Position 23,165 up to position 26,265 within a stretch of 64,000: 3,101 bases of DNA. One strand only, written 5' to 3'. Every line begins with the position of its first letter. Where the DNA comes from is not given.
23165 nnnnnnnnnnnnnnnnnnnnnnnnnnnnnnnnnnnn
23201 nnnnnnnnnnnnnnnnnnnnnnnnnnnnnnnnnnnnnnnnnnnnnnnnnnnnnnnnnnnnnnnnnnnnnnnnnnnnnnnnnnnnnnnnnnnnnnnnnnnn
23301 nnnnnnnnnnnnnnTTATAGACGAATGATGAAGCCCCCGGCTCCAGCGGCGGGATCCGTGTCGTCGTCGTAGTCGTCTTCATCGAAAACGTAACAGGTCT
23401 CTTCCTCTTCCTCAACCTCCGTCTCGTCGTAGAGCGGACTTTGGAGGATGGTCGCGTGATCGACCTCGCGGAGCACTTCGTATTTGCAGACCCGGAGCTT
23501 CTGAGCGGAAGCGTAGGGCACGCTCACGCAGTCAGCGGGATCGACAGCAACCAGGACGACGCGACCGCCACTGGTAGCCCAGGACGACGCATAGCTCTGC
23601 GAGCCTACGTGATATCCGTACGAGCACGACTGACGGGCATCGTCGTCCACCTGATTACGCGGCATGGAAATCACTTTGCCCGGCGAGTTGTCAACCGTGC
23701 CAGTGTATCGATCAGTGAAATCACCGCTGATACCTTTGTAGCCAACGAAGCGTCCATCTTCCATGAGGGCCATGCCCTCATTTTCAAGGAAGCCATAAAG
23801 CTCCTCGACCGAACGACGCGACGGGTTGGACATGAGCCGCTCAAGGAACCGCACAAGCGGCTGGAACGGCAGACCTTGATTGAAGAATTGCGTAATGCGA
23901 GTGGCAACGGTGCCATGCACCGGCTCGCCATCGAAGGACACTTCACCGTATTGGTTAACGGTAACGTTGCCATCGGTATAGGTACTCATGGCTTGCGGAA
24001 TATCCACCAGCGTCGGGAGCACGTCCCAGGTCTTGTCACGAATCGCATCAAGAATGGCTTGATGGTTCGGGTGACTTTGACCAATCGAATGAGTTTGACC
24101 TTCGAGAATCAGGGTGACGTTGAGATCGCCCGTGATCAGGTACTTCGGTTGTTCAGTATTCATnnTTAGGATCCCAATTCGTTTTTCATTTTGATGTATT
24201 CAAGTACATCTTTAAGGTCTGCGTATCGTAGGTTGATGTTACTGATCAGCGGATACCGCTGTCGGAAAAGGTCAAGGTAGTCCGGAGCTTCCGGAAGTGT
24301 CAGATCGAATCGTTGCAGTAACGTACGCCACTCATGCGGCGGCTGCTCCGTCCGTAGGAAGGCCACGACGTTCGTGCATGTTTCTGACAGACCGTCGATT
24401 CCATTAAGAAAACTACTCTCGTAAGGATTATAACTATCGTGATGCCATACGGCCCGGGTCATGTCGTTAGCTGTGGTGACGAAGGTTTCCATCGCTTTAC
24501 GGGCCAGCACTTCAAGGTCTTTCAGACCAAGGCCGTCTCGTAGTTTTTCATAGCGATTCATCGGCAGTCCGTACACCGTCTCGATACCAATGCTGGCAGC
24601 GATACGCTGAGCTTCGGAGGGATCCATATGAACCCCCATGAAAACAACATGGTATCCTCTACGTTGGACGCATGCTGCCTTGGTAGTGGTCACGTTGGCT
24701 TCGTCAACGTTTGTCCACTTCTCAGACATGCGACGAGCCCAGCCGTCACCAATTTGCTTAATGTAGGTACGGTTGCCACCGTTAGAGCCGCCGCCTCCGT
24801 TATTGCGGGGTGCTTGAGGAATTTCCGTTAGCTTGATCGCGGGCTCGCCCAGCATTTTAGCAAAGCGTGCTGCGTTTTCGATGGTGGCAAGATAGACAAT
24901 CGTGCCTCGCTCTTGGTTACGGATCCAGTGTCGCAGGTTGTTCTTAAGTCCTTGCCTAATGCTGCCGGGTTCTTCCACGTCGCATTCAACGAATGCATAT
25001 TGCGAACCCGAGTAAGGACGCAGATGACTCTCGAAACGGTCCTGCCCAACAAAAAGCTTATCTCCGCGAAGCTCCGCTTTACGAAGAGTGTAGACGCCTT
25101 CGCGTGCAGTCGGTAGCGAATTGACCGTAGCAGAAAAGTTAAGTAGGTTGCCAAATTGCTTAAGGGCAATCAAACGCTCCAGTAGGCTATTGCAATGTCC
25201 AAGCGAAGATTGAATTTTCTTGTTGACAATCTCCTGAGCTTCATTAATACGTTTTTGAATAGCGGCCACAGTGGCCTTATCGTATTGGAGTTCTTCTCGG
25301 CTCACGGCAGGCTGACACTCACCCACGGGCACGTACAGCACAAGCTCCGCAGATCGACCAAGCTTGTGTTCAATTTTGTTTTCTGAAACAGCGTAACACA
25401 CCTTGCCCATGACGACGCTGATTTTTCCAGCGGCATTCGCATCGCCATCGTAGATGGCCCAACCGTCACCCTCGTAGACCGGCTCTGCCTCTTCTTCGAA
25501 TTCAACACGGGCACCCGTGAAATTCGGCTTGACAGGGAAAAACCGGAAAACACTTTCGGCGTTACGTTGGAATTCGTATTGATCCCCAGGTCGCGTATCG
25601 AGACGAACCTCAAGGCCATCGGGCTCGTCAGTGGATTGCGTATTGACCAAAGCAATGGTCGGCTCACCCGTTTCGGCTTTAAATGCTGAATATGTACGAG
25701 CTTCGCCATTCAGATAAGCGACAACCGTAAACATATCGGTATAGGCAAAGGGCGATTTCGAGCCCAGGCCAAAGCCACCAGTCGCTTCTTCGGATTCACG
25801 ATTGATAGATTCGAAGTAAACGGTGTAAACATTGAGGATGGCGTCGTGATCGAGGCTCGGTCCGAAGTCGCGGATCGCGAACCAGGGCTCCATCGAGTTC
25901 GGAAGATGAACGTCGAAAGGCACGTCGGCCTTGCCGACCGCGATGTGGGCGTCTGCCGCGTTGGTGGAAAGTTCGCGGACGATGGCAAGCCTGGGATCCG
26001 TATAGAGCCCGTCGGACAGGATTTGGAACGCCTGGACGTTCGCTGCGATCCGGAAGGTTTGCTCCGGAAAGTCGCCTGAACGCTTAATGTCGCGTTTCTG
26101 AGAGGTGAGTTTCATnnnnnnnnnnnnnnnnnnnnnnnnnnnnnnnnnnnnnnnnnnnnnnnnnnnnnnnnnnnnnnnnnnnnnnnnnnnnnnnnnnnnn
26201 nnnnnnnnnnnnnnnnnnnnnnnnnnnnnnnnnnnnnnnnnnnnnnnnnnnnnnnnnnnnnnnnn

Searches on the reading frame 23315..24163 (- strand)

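Call 3: search_protein_families(library=pfam, proteins=[window:23315-24163:-], max_evalue=0.01)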
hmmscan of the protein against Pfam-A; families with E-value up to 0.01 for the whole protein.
window:23315-24163:- (282 aa): 0 families

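Call 4: search_protein_families(library=phrogs, proteins=[window:23315-24163:-], max_evalue=0.001)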
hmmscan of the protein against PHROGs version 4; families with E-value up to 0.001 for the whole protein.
window:23315-24163:- (282 aa): 5 families
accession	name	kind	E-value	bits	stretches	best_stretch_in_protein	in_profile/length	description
phrog_609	-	lysis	1.5e-68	232.8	1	10-237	820-1047/1055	RIIB lysis inhibitor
phrog_3803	-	lysis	2e-38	133.9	1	13-234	285-512/530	RIIB lysis inhibitor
phrog_11221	-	lysis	2e-36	127.3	1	15-273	15-274/543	RIIB lysis inhibitor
phrog_36818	-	lysis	3.4e-36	125.4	1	98-234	5-145/163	RIIB lysis inhibitor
phrog_2886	-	lysis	1.8e-28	100.9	1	103-237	195-335/552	RIIB lysis inhibitor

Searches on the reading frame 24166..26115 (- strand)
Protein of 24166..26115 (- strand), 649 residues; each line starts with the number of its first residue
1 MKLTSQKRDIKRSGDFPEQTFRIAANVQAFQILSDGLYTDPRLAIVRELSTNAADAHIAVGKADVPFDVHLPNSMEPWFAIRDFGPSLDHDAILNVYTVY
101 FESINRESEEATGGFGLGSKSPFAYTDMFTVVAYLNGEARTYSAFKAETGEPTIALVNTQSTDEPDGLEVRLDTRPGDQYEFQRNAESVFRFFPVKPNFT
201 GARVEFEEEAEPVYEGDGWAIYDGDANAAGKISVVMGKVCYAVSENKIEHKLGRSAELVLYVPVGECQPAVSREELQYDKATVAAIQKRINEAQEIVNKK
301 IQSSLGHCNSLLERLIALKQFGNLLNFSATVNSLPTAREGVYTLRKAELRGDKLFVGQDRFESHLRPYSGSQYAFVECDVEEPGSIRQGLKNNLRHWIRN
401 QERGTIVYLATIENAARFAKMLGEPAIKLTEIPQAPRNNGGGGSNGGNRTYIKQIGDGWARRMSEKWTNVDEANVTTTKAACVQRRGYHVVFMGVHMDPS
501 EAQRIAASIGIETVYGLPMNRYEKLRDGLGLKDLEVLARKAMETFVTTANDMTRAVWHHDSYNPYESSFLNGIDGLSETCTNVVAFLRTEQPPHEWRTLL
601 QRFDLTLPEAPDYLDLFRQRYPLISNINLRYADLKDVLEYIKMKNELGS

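Call 3: search_protein_families(library=pfam, proteins=[window:24166-26115:-], max_evalue=0.01)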
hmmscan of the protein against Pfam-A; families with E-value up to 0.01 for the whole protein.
window:24166-26115:- (649 aa): 0 families

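Call 4: search_protein_families(library=phrogs, proteins=[window:24166-26115:-], max_evalue=0.001)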
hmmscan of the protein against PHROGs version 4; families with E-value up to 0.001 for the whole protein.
window:24166-26115:- (649 aa): 7 families
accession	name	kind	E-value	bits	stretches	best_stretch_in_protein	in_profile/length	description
phrog_612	-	lysis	1.2e-113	382.8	1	1-578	1-629/725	RIIA lysis inhibitor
phrog_30832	-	lysis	2.2e-56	192.9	1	10-309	10-324/735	RIIA lysis inhibitor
phrog_2979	-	lysis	2.8e-51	176.1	1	18-303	20-319/846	RIIA lysis inhibitor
phrog_609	-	lysis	1.2e-44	153.7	1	18-325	21-330/1055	RIIB lysis inhibitor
phrog_3661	-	lysis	3.1e-42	146.1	2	96-302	175-397/917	RIIA lysis inhibitor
phrog_24904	-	lysis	4.3e-37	129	1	19-293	20-290/695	RIIA lysis inhibitor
phrog_38678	-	lysis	3.3e-15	56.4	1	31-171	39-182/805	RIIA lysis inhibitor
